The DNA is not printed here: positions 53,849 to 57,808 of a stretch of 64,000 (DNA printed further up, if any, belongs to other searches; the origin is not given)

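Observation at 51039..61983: Methylation-dominated glycan-type locus with seven methyltransferase-like domains, one GT4, a coiled-coil 'ruler' protein and a Wzt ATPase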

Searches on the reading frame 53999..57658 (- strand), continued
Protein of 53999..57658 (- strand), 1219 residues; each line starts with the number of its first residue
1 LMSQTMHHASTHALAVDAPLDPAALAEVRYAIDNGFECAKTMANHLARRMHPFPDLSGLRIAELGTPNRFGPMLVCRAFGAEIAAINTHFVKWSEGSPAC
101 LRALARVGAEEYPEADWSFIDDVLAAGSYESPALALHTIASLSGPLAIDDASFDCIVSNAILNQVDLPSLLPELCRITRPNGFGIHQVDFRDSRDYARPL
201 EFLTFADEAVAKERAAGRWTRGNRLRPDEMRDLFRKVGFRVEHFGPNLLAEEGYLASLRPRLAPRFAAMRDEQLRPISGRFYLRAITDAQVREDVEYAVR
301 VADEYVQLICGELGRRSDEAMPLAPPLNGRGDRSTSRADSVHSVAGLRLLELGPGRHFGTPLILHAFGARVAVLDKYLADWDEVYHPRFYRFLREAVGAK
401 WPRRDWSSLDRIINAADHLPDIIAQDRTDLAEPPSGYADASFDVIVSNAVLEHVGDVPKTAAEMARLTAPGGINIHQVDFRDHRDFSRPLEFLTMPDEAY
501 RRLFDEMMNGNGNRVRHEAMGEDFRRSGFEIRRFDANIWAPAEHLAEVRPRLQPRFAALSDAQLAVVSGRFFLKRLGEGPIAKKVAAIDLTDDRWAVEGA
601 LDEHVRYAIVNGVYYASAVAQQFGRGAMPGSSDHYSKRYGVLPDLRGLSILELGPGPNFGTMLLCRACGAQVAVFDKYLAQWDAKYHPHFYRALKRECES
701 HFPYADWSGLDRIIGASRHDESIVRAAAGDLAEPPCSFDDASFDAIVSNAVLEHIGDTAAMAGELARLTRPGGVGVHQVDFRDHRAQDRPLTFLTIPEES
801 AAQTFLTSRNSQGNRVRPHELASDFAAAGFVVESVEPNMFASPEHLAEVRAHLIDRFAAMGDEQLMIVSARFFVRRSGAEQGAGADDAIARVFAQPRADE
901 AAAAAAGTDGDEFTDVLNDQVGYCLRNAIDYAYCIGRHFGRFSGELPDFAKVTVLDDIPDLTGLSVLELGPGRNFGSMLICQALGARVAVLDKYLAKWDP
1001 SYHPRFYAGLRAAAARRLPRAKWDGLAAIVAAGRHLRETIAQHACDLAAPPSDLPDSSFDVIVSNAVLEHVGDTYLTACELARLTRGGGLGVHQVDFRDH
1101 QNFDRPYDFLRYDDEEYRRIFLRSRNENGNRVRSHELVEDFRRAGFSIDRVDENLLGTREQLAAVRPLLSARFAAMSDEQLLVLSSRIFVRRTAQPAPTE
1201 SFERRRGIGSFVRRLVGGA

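Call 30: search_protein_families(library=ncbifam, proteins=[L009:470-1384:+, L009:1569-3080:+, L009:3077-3511:+, L009:3639-5537:+, L007:16557-18509:-, L016:15409-16254:-], max_evalue=0.001)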
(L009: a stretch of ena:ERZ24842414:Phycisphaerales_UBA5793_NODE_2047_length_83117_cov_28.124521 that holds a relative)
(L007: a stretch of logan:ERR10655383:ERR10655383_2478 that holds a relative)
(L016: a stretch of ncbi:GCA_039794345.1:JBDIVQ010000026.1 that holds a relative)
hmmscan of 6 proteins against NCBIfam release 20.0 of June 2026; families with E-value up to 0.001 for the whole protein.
L009:470-1384:+ (304 aa): 1 family
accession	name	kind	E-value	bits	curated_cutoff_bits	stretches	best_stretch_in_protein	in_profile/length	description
NF050109.1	galactan_ABC_perm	equivalog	2.2e-11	43.8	380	1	34-278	11-246/272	galactan export ABC transporter permease subunit Wzm/RfbD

L009:1569-3080:+ (503 aa): 24 families
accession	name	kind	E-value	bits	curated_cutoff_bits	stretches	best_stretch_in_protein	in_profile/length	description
NF033640.1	N_Twi_rSAM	subfamily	4.3e-26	91.9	170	2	164-373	106-338/398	twitch domain-containing radical SAM protein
TIGR04311.1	rSAM_Geo_metal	subfamily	1.4e-14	54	400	1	174-340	8-181/423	radical SAM/SPASM family putative metalloenzyme maturase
TIGR04317.1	W_rSAM_matur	equivalog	3.7e-14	52.6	380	1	174-345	9-183/349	tungsten cofactor oxidoreductase radical SAM maturase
TIGR04251.1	SCM_rSAM_ScmF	equivalog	2.6e-08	33.7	400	1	175-352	10-188/353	SynChlorMet cassette radical SAM/SPASM protein ScmF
TIGR04054.1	rSAM_NirJ1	equivalog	2.1e-07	29.9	650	1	174-344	41-208/387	putative heme d1 biosynthesis radical SAM protein NirJ1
TIGR04051.1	rSAM_NirJ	equivalog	4.2e-07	29.2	515.45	1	178-342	11-172/354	heme d1 biosynthesis radical SAM protein NirJ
TIGR04347.1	pseudo_SAM_Halo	equivalog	9.4e-07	28.4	525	1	175-346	44-212/390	TIGR04347 family pseudo-SAM/SPASM protein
NF012164.0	AlbA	equivalog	2.5e-06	26.2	850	1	160-277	104-221/442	subtilosin maturase AlbA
TIGR03913.1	rad_SAM_trio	equivalog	3.7e-06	25.6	591.75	1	168-345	18-191/477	GDL motif peptide-associated radical SAM/SPASM maturase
NF041718.1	rSAM_phane_AMC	equivalog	1.6e-05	24.1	425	1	176-360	13-201/362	cyclophane-forming radical SAM peptide maturase AmcB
TIGR03962.1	mycofact_rSAM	equivalog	1.9e-05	24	265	1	168-279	11-121/339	mycofactocin radical SAM maturase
TIGR04321.1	spiroSPASM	subfamily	2.1e-05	23.4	250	1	168-244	230-309/510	spiro-SPASM protein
NF047865.1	rSAM_PapB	equivalog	5.2e-05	22.6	340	1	172-344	6-186/330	PapB family radical SAM/SPASM ranthipeptide maturase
TIGR04133.1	rSAM_w_lipo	hypoth_equivalog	5.6e-05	22.2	425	0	177-340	32-196/350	TIGR04133 family radical SAM/SPASM protein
TIGR04546.1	rSAM_ahbC_deAc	equivalog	6.6e-05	21.9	650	1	175-344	45-211/390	12,18-didecarboxysiroheme deacetylase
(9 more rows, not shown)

L009:3077-3511:+ (144 aa): 0 families

L009:3639-5537:+ (632 aa): 9 families
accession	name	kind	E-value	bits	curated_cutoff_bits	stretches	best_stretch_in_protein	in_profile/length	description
TIGR03108.1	eps_aminotran_1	hypoth_equivalog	3.7e-127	425.6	816.9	2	1-384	1-377/628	XrtA/PEP-CTERM system amidotransferase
TIGR01536.1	asn_synth_AEB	equivalog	1.3e-125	420.4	267.1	1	2-537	1-517/517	asparagine synthase (glutamine-hydrolyzing)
TIGR03104.1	trio_amidotrans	equivalog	7.6e-98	328.2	570.1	1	1-603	1-588/589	N-acetylglutaminylglutamine amidotransferase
NF006949.0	PRK09431.1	equivalog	7.1e-72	242.7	499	3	1-172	1-167/554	asparagine synthase B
NF033535.1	lass_lactam_cya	exception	8.6e-46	156.7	525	1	1-305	1-300/668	lasso peptide isopeptide bond-forming cyclase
TIGR01134.1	purF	equivalog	1.5e-14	54.2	350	1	65-182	84-211/432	amidophosphoribosyltransferase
NF001484.0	PRK00331.1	subfamily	3.4e-14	52.2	381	1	67-171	87-199/601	isomerizing glutamine--fructose-6-phosphate transaminase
NF033561.1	macrolact_Ik_Al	subfamily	1.4e-13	50.3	300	1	109-380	62-333/561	albusnodin/ikarugamycin family macrolactam cyclase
TIGR01135.1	glmS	equivalog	1.7e-13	49.9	418.05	1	67-170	86-197/607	glutamine--fructose-6-phosphate transaminase (isomerizing)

L007:16557-18509:- (650 aa): 0 families

L016:15409-16254:- (281 aa): 0 families

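Call 32: find_related_loci(query=A1, collection=genome_contigs, flank=10000)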
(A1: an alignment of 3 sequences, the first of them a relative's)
Query A1 (304 aa) in genome_contigs; peptide patterns used: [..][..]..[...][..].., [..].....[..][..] (x = any residue, [..] = any of these).
122 stretches matched a pattern; 5 encode a relative of the query (tblastn E <= 1e-3); 5 distinct loci.
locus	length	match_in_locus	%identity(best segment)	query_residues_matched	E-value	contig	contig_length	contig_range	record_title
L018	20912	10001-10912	81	1-304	4e-172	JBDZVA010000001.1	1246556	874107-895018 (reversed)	MAG: Planctomycetaceae bacterium isolate PE_seawater30 NODE_1_length_1246556, whole genome shotgun sequence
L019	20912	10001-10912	80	1-304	7e-170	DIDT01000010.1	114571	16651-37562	MAG TPA_asm: Phycisphaerales bacterium UBA5793 UBA5793_contig_49, whole genome shotgun sequence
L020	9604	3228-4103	72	6-302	1e-141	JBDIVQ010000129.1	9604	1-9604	MAG: Phycisphaerae bacterium isolate Bin_17 NODE_2684_length_9604_cov_26.249552, whole genome shotgun sequence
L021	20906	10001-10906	78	3-304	9e-165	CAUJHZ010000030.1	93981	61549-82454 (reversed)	MAG: Planctomycetota bacterium isolate KLAP200 genome assembly, contig: KLAP200_484019, whole genome shotgun sequence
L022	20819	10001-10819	49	34-304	5e-76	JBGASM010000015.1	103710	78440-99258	MAG: Phycisphaerales bacterium isolate MAG_AAO_H10.54 AAOH10-54_opera_contig_1019, whole genome shotgun sequence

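Call 35: search_protein_families(library=pfam, proteins=[L020:253-1830:+, L020:1838-3151:+, L020:4180-5928:+, L020:6121-9300:-, L022:8034-9884:+, L022:11430-12443:+, L022:14359-15651:+, L022:6776-8056:-, L022:18353-19618:+, L022:19670-20818:+], max_evalue=0.001)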
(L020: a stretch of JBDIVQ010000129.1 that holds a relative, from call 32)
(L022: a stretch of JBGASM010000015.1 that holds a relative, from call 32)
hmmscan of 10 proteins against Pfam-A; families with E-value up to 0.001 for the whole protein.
L020:253-1830:+ (525 aa): 1 family
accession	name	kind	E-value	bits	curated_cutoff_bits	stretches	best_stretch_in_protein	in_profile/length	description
PF13469.12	Sulfotransfer_3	-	2.3e-14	54.6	27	1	165-382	1-214/216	Sulfotransferase family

L020:1838-3151:+ (437 aa): 0 families

L020:4180-5928:+ (582 aa): 1 family
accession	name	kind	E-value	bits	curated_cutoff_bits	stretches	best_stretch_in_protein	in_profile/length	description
PF01663.27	Phosphodiest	-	5.9e-29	102.2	23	1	25-435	3-304/342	Type I phosphodiesterase / nucleotide pyrophosphatase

L020:6121-9300:- (1059 aa): 4 families
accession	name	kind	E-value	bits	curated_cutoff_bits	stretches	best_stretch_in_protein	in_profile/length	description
PF03190.21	Thioredox_DsbH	-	2.8e-68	229.4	27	1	287-458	1-161/163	Protein of unknown function, DUF255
PF13899.12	Thioredoxin_7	-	5.5e-12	46.1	27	1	307-371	1-65/83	Thioredoxin-like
PF11412.14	DsbD_N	-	1.2e-06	28.9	25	1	944-1050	16-116/119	Thiol:disulfide interchange protein DsbD, N-terminal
PF07221.17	GlcNAc_2-epim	-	1.8e-05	24.6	23.4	0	741-893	33-178/347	N-acylglucosamine 2-epimerase (GlcNAc 2-epimerase)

L022:8034-9884:+ (616 aa): 1 family
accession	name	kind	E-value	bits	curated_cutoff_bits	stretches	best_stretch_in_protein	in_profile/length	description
PF13469.12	Sulfotransfer_3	-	1.5e-10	42.1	27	1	134-361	1-213/216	Sulfotransferase family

L022:11430-12443:+ (337 aa): 7 families
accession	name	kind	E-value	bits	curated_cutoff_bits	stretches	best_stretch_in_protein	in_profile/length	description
PF08241.18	Methyltransf_11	-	5.1e-19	69.2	21.2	1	130-223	1-95/95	Methyltransferase domain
PF13649.12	Methyltransf_25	-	2.4e-17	63.9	27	1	129-219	1-97/97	Methyltransferase domain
PF08242.18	Methyltransf_12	-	1.7e-13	51.5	30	1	130-220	1-97/98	Methyltransferase domain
PF13489.12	Methyltransf_23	-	4.6e-13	49.7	27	1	123-242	20-135/164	Methyltransferase domain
PF13847.12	Methyltransf_31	-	5.1e-13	49.4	27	1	126-223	4-109/145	Methyltransferase domain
PF02353.26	CMAS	-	7.3e-05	22.6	27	1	124-223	60-164/273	Mycolic acid cyclopropane synthetase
PF08003.17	Methyltransf_9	-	0.00051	19.5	23.8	0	123-232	113-226/315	Protein of unknown function (DUF1698)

L022:14359-15651:+ (430 aa): 0 families

L022:6776-8056:- (426 aa): 1 family
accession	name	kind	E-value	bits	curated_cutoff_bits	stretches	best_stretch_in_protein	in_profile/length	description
PF02653.21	BPD_transp_2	-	6.8e-45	153.7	26.8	1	131-417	2-269/269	Branched-chain amino acid transport system / permease component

L022:18353-19618:+ (421 aa): 1 family
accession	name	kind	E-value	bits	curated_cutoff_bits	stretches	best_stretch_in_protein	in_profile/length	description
PF02445.21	NadA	-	9.5e-86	288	27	1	26-391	4-294/295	Quinolinate synthetase A protein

L022:19670-20818:+ (383 aa): 2 families
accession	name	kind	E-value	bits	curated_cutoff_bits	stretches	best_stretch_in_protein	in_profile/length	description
PF00675.25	Peptidase_M16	-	5.2e-32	111.2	22.3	1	16-161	2-148/149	Insulinase (Peptidase family M16)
PF05193.26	Peptidase_M16_C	-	4.4e-20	72.7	23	1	167-338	1-179/181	Peptidase M16 inactive domain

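Call 37: search_protein_families(library=pfam, proteins=[L018:5482-7227:+, L018:7231-8607:+, L018:8570-9961:+, L018:1561-3624:-, L018:4090-4479:-, L021:3493-5538:+, L021:5709-7094:+, L021:8590-9960:+, L021:1086-2465:-], max_evalue=0.01)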
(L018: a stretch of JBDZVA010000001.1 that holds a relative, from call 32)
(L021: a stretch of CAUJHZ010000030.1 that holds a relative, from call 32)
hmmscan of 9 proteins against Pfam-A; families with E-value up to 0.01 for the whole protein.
L018:5482-7227:+ (581 aa): 2 families
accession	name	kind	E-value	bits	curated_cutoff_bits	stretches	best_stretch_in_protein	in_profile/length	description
PF00425.24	Chorismate_bind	-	3.2e-85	286.2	27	1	296-556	2-257/257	chorismate binding enzyme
PF04715.19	Anth_synt_I_N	-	4.2e-27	95.6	23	1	28-178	1-139/140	Anthranilate synthase component I, N terminal region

L018:7231-8607:+ (458 aa): 1 family
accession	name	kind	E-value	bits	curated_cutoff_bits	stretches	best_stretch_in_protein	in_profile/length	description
PF13469.12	Sulfotransfer_3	-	8.2e-05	23.4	27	1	109-327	1-215/216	Sulfotransferase family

L018:8570-9961:+ (463 aa): 0 families

L018:1561-3624:- (687 aa): 3 families
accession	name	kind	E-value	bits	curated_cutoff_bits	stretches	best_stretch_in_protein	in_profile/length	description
PF06418.20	CTP_synth_N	-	3.9e-95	318.6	26.1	1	101-367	1-263/265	CTP synthase N-terminus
PF00117.34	GATase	-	3e-38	131.8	22.8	1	411-636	2-188/190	Glutamine amidotransferase class-I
PF07722.19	Peptidase_C26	-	0.0033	17.6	20.5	0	472-620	94-219/219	Peptidase C26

L018:4090-4479:- (129 aa): 0 families

L021:3493-5538:+ (681 aa): 2 families
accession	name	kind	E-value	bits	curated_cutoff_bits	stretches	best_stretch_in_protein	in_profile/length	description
PF00425.24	Chorismate_bind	-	1.7e-85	287.1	27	1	404-664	2-257/257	chorismate binding enzyme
PF04715.19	Anth_synt_I_N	-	6.1e-27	95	23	1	141-287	1-135/140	Anthranilate synthase component I, N terminal region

L021:5709-7094:+ (461 aa): 1 family
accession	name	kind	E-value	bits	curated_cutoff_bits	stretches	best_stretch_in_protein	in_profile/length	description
PF13469.12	Sulfotransfer_3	-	2e-05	25.4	27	1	106-323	1-214/216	Sulfotransferase family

L021:8590-9960:+ (456 aa): 1 family
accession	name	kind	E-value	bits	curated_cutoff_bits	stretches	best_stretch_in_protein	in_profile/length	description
PF01841.26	Transglut_core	-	0.0037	18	23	1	290-341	54-108/108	Transglutaminase-like superfamily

L021:1086-2465:- (459 aa): 1 family
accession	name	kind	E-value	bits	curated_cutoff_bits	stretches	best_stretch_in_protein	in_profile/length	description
PF14339.12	DUF4394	-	0.00066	19.5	29.6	0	199-271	152-230/230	Domain of unknown function (DUF4394)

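Call 60: find_encoding_contigs(protein=P0011, flank=10000, max_places=1)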
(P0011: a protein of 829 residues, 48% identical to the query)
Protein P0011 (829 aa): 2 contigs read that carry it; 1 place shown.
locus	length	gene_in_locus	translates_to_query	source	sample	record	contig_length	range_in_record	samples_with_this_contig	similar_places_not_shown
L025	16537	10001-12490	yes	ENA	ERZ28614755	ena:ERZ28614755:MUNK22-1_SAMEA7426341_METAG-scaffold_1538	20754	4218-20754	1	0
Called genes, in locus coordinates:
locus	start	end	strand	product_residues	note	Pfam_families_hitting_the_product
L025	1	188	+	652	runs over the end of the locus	-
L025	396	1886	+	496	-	PF04055:Radical_SAM, PF13186:SPASM (weak)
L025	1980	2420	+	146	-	-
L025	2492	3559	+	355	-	PF13489:Methyltransf_23, PF02353:CMAS (weak), PF13649:Methyltransf_25, PF13847:Methyltransf_31, PF08241:Methyltransf_11, PF08242:Methyltransf_12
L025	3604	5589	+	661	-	PF13522:GATase_6, PF13537:GATase_7, PF00733:Asn_synthase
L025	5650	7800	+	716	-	PF01209:Ubie_methyltran (weak), PF13489:Methyltransf_23, PF08241:Methyltransf_11, PF08242:Methyltransf_12, PF13649:Methyltransf_25, PF13847:Methyltransf_31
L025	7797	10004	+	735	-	-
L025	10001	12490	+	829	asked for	PF13489:Methyltransf_23, PF08242:Methyltransf_12 (faint), PF08241:Methyltransf_11, PF13649:Methyltransf_25 (weak), PF00005:ABC_tran, PF13304:AAA_21 (faint), PF14524:Wzt_C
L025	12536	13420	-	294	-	PF01063:Aminotran_4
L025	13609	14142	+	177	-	-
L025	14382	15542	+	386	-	PF13207:AAA_17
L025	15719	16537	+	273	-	?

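Call 78: search_protein_families(library=ncbifam, proteins=[L018:8570-9961:+, L018:7231-8607:+], max_evalue=0.00001)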
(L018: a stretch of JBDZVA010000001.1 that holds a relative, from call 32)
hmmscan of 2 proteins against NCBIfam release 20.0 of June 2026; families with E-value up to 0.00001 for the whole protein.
L018:8570-9961:+ (463 aa): 0 families

L018:7231-8607:+ (458 aa): 0 families
